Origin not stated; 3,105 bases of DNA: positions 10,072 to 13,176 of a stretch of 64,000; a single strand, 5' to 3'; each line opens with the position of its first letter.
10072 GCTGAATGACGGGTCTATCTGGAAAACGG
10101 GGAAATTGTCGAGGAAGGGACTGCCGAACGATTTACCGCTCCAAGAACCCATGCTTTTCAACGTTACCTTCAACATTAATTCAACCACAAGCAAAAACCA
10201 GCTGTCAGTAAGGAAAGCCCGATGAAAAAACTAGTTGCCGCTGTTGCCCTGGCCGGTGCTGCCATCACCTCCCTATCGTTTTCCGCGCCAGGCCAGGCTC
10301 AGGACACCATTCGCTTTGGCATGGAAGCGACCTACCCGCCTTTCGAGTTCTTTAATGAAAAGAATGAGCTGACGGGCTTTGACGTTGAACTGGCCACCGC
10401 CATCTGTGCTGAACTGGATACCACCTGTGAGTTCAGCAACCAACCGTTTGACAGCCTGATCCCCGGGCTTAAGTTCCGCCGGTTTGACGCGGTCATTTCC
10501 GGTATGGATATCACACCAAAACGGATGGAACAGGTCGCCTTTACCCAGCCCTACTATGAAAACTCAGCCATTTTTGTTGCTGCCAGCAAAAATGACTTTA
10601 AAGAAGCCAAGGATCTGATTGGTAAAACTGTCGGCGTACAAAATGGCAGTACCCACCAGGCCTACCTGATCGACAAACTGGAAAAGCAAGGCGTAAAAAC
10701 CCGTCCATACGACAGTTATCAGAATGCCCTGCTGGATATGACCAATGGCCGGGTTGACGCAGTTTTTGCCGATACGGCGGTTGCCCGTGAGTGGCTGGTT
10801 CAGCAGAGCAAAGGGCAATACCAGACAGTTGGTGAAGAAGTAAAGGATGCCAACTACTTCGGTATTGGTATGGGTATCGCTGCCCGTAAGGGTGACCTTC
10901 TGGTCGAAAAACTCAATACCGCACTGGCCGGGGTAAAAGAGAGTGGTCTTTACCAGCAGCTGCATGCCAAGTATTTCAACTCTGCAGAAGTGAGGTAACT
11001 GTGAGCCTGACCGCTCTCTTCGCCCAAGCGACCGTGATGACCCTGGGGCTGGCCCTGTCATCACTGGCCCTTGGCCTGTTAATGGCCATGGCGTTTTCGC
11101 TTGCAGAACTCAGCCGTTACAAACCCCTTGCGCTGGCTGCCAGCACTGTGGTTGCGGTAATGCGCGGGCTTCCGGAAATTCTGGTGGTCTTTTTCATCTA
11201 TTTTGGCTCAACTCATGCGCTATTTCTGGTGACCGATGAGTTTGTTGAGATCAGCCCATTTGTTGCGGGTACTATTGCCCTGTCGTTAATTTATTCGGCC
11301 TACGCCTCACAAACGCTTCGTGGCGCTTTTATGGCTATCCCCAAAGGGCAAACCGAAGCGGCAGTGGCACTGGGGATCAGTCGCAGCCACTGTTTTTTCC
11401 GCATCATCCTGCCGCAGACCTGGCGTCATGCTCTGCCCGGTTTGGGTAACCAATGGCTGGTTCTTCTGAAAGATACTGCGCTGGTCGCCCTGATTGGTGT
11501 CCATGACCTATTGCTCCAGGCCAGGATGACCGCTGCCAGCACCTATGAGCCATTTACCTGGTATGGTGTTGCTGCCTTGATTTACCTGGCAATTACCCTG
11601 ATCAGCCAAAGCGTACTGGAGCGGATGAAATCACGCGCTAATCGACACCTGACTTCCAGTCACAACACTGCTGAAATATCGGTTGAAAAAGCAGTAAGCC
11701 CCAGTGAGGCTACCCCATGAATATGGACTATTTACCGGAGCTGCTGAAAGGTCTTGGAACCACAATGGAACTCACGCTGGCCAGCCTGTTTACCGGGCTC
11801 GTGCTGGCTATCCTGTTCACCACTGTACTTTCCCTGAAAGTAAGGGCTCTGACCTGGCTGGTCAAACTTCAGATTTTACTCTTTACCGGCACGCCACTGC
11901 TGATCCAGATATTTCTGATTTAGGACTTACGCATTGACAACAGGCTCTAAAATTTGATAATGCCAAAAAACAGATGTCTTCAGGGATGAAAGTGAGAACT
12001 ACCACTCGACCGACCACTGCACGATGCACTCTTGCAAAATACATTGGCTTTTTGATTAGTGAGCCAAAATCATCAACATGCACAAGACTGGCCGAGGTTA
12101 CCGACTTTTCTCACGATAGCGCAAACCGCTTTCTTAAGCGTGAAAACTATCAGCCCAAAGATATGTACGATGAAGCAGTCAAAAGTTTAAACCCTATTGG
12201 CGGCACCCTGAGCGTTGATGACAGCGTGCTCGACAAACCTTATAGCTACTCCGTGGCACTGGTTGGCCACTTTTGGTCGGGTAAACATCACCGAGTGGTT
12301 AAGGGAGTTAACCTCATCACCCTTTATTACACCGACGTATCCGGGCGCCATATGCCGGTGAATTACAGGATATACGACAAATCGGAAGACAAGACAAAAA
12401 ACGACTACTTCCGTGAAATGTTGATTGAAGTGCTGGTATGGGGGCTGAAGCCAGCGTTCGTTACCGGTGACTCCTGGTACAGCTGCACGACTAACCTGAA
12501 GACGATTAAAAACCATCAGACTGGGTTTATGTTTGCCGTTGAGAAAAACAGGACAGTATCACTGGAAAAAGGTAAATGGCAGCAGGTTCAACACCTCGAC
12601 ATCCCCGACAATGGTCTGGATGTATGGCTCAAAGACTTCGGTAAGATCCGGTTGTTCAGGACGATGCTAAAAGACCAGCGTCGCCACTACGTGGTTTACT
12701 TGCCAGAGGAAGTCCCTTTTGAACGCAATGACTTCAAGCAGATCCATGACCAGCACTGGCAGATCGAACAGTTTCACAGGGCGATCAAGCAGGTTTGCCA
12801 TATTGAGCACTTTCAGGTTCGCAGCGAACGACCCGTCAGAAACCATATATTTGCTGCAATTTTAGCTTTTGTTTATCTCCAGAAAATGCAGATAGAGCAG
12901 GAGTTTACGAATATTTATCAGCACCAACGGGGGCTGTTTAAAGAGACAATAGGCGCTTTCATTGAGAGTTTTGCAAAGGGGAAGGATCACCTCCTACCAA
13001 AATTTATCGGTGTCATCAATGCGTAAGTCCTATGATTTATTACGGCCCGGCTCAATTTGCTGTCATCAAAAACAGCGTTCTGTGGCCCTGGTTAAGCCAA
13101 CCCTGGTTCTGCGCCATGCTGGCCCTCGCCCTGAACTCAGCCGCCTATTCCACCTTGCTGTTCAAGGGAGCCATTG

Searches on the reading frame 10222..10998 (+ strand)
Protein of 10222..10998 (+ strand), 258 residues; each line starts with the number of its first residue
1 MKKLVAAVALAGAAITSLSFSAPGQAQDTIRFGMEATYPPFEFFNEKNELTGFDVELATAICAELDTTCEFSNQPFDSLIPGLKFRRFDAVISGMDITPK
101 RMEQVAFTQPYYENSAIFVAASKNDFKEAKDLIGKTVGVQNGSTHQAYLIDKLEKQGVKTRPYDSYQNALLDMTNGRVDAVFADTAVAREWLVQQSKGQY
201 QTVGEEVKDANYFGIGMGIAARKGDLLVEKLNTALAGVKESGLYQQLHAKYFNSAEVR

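Call 17: search_protein_families(library=ncbifam, proteins=[window:10222-10998:+], max_evalue=0.00001)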
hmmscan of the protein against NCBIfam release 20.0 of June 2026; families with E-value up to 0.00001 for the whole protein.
window:10222-10998:+ (258 aa): 14 families
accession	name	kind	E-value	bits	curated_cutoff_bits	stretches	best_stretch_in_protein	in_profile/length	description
NF041764.1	ArtI_Ecoli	equivalog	4.4e-89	298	522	1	1-253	1-242/243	arginine ABC transporter substrate-binding protein ArtI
NF011583.0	PRK15007.1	subfamily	1e-86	290.3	358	1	10-253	5-242/243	arginine ABC transporter substrate-binding protein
NF041765.1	ArtJ_Ecoli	equivalog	8.7e-86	287.5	510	1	1-253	1-242/243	arginine ABC transporter substrate-binding protein ArtJ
TIGR01096.1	3A0103s03R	subfamily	8.1e-74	248.3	256.35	1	5-252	3-250/250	lysine/arginine/ornithine ABC transporter substrate-binding protein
NF011965.0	PRK15437.1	equivalog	2.9e-51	174.5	459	1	1-253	1-254/260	histidine ABC transporter substrate-binding protein HisJ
NF011586.0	PRK15010.1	equivalog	1.3e-45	156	440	1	1-253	1-254/260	lysine/arginine/ornithine ABC transporter substrate-binding protein ArgT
NF007029.0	PRK09495.1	equivalog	1.6e-39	136.1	303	1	13-254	9-245/248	glutamine ABC transporter substrate-binding protein GlnH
NF008426.0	PRK11260.1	equivalog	4.2e-39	134.4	312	1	25-254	38-262/266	cystine ABC transporter substrate-binding protein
TIGR02995.1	ectoine_ehuB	equivalog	1.3e-20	73.8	190.9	1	4-252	12-260/275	ectoine/hydroxyectoine ABC transporter substrate-binding protein EhuB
NF052427.1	StpK7MSMEG_1200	equivalog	9.1e-20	70.6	900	1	13-250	345-583/601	serine/threonine protein kinase StpK7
NF008112.0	PRK10859.1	equivalog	5e-15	54.9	354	1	25-255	38-268/483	membrane-bound lytic murein transglycosylase MltF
NF008885.0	PRK11917.1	equivalog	1.3e-09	38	373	1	33-193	43-209/259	bifunctional adhesin/ABC transporter aspartate/glutamate-binding protein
TIGR04262.1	orph_peri_GRRM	subfamily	7.9e-07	28.6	190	1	34-187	7-162/257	extracellular substrate binding-like orphan protein GrrP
NF008063.0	PRK10797.1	subfamily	6.1e-06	25.6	375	1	40-253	52-271/302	glutamate/aspartate ABC transporter substrate-binding protein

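Call 18: find_encoding_contigs(protein=window:10222-10998:+, flank=10000, max_places=6)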
Protein window:10222-10998:+ (258 aa): no gene with exactly this product is on record in the collection.

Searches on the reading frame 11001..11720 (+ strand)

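Call 17: search_protein_families(library=ncbifam, proteins=[window:11001-11720:+], max_evalue=0.00001)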
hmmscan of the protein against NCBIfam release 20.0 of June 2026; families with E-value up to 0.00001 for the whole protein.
window:11001-11720:+ (239 aa): 11 families
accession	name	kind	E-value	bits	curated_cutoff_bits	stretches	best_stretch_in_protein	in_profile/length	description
NF008337.0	PRK11123.1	equivalog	1.8e-91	305.8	277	1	7-216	7-233/238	arginine ABC transporter permease ArtQ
NF011714.0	PRK15135.1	subfamily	3e-50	171.2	319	1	6-212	8-218/228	histidine ABC transporter permease HisQ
NF011680.0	PRK15100.1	equivalog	2.8e-41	141.8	300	1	9-216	17-217/222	cystine ABC transporter permease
TIGR03004.1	ectoine_ehuC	equivalog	1.5e-33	116.4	196.95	1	4-215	4-208/214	ectoine/hydroxyectoine ABC transporter permease subunit EhuC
NF007028.0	PRK09494.1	equivalog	4.5e-32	111.7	303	1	8-212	16-215/219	glutamine ABC transporter permease GlnP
TIGR03003.1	ectoine_ehuD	equivalog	2.5e-31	109.2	205.2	1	8-212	14-211/212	ectoine/hydroxyectoine ABC transporter permease subunit EhuD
NF011651.0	PRK15069.1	subfamily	2.7e-29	102.2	306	1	11-220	23-235/237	histidine ABC transporter permease HisM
NF008336.0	PRK11122.1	equivalog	4.8e-25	88.5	248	1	11-213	12-215/222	arginine ABC transporter permease ArtM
NF011687.0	PRK15107.1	equivalog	3.7e-20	72.8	318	1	8-211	17-221/224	glutamate/aspartate ABC transporter permease GltK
TIGR01726.1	HEQRo_perm_3TM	subfamily_domain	4.8e-18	65.5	42.2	1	6-108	4-99/99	ABC transporter permease subunit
TIGR00974.1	3a0107s02c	equivalog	4e-09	36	193.45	1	11-144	60-186/272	phosphate ABC transporter permease PstA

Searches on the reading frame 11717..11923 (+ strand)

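Call 17: search_protein_families(library=ncbifam, proteins=[window:11717-11923:+], max_evalue=0.00001)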
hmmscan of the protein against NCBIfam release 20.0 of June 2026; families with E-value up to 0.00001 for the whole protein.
window:11717-11923:+ (68 aa): 6 families
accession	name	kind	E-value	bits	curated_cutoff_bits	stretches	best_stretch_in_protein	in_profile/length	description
NF008336.0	PRK11122.1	equivalog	6.7e-20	71.7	248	1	3-68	2-67/222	arginine ABC transporter permease ArtM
TIGR01726.1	HEQRo_perm_3TM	subfamily_domain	1.3e-10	41.6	42.2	1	6-68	2-64/99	ABC transporter permease subunit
NF011680.0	PRK15100.1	equivalog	8.1e-10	38.9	300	1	3-68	9-74/222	cystine ABC transporter permease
TIGR03004.1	ectoine_ehuC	equivalog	4e-07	30.1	196.95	1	4-67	2-65/214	ectoine/hydroxyectoine ABC transporter permease subunit EhuC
NF008337.0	PRK11123.1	equivalog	2.8e-06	27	277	1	7-68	5-66/238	arginine ABC transporter permease ArtQ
TIGR03003.1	ectoine_ehuD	equivalog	5.9e-06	26.3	205.2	1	4-68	8-72/212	ectoine/hydroxyectoine ABC transporter permease subunit EhuD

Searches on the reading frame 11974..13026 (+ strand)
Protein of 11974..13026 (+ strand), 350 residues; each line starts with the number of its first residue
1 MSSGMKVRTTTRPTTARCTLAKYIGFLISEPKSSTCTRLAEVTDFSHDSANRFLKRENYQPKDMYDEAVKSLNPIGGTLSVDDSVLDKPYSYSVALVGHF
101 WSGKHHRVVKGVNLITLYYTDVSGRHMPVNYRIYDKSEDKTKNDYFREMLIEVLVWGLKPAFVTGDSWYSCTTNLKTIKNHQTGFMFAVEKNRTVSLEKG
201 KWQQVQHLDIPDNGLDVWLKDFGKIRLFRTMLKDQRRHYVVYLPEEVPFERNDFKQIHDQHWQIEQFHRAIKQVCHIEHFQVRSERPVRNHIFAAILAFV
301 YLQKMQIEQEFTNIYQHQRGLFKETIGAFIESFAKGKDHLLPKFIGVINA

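Call 17: search_protein_families(library=ncbifam, proteins=[window:11974-13026:+], max_evalue=0.00001)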
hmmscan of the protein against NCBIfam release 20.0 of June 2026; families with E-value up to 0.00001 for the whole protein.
window:11974-13026:+ (350 aa): 5 families
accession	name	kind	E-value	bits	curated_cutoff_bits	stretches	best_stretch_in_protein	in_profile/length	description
NF049921.1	transpos_IS701_2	equivalog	6.1e-121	403.7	250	1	20-332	2-316/318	IS701 family transposase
NF033540.2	transpos_IS701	equivalog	1.8e-30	106.4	150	2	16-202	17-222/363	IS701 family transposase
NF049925.1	transpos_IS4_4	equivalog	2.6e-11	42.9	250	0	79-140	105-165/449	IS4 family transposase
NF049999.1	transpos_IS701_3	equivalog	1.8e-10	40.3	170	0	24-182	30-201/412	IS701 family transposase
NF033592.1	transpos_IS4_1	equivalog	6.8e-09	35.3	115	1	225-304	250-330/332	IS4 family transposase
